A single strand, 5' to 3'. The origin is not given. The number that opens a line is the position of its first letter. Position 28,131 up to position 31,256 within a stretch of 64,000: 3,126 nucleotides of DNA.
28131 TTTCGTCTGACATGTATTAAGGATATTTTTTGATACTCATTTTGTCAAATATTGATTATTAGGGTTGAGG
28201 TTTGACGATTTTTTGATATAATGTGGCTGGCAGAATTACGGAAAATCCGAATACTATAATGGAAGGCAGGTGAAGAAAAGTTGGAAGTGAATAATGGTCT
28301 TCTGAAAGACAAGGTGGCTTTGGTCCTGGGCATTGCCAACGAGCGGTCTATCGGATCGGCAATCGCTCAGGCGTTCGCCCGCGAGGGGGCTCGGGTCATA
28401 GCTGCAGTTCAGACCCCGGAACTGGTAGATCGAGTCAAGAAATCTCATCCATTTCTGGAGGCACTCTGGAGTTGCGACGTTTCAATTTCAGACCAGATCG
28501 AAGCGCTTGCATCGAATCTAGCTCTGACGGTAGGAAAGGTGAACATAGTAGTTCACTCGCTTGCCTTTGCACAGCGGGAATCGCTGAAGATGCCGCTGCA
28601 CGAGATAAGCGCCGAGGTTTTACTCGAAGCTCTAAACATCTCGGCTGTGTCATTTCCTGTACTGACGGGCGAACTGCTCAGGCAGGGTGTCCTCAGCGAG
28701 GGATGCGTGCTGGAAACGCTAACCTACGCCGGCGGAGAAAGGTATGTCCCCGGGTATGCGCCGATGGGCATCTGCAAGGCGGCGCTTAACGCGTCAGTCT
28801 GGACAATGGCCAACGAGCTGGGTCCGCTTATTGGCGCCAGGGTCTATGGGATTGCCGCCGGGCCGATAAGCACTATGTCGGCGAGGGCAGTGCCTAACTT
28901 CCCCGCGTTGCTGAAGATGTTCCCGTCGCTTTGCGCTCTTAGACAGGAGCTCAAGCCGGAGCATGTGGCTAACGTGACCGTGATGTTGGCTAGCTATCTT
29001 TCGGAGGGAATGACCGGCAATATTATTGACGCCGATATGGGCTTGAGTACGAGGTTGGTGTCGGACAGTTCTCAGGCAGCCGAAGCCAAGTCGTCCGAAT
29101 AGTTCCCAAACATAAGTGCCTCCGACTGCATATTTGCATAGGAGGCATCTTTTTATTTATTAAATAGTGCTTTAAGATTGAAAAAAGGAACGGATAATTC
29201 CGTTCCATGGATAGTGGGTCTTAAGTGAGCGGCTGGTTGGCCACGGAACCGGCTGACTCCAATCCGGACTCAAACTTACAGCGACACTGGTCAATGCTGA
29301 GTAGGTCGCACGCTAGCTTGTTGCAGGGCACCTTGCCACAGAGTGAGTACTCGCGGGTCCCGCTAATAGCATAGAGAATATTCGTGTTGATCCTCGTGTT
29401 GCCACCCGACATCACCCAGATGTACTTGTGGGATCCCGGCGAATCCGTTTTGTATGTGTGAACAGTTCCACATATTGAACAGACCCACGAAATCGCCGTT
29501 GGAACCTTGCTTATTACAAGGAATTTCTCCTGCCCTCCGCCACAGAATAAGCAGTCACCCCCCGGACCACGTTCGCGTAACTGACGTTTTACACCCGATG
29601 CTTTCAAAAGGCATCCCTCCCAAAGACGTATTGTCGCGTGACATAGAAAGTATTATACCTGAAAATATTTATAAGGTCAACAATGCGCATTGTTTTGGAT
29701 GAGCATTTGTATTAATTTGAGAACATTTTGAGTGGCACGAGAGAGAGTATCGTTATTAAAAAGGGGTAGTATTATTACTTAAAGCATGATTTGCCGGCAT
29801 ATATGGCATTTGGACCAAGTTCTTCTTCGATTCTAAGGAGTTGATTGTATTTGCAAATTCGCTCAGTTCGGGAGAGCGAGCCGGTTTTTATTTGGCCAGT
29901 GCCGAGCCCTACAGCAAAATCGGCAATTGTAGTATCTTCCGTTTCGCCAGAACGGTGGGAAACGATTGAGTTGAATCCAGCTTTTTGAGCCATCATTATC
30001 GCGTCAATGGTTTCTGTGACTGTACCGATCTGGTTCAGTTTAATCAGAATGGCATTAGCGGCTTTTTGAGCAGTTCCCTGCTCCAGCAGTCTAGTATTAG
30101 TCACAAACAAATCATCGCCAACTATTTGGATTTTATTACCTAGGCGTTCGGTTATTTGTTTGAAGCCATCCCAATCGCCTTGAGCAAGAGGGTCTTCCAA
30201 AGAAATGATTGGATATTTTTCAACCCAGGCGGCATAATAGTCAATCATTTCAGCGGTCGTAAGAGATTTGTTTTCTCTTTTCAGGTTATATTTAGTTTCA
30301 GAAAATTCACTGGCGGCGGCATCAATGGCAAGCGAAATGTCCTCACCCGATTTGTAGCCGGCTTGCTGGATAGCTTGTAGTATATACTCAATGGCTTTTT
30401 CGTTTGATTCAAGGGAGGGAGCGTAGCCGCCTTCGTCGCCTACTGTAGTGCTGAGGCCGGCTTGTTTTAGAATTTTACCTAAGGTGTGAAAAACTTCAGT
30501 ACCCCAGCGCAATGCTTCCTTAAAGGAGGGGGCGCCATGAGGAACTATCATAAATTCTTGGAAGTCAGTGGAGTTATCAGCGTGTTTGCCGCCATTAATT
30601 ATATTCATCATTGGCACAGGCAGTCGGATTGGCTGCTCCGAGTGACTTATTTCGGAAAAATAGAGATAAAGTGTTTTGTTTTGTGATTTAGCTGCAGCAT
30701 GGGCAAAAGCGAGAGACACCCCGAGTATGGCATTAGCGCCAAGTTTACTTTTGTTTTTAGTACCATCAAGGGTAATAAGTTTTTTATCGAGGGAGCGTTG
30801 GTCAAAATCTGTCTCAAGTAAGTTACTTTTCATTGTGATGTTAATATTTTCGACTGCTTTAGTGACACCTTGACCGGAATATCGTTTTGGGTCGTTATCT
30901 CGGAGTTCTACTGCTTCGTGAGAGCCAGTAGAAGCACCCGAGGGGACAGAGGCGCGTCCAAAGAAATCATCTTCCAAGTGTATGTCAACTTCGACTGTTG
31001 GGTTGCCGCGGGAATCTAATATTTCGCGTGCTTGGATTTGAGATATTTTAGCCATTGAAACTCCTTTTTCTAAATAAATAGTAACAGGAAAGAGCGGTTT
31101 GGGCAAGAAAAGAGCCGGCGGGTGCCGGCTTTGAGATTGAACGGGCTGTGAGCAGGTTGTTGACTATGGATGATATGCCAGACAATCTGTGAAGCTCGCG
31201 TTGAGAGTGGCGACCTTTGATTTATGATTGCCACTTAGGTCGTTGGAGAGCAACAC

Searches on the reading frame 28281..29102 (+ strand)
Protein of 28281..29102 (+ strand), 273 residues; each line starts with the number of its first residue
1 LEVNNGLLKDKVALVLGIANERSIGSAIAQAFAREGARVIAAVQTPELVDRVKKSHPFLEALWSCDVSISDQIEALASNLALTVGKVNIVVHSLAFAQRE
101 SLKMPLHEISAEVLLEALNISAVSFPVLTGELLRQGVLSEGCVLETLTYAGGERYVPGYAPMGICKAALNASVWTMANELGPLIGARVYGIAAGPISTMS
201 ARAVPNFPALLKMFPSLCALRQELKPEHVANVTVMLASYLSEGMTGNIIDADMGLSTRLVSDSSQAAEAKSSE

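Call 35: search_protein_families(library=pfam, proteins=[window:28281-29102:+], max_evalue=0.00001)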
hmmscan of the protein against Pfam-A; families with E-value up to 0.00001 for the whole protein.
window:28281-29102:+ (273 aa): 2 families
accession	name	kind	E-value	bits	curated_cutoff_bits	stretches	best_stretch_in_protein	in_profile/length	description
PF13561.12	adh_short_C2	-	2.3e-53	181.7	27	1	17-256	1-236/236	Enoyl-(Acyl carrier protein) reductase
PF00106.31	adh_short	-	5.7e-14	52.5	26.6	1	11-202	1-188/195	short chain dehydrogenase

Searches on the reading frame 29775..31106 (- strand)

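Call 95: search_protein_families(library=pfam, proteins=[window:29775-31106:-], max_evalue=0.001)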
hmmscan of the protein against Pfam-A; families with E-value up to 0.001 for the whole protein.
window:29775-31106:- (443 aa): 4 families
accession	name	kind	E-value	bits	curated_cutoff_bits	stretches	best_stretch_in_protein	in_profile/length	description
PF00113.28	Enolase_C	-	2.1e-127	424.9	21.5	1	161-442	3-293/296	Enolase, C-terminal TIM barrel domain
PF03952.21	Enolase_N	-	7.2e-55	185.2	35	1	21-149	1-130/131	Enolase, N-terminal domain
PF07476.17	MAAL_C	-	6.1e-07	29.3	27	1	314-404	128-217/249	Methylaspartate ammonia-lyase C-terminus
PF13378.12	MR_MLE_C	-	4e-06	27.1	29.4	1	279-379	52-149/219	Enolase C-terminal domain-like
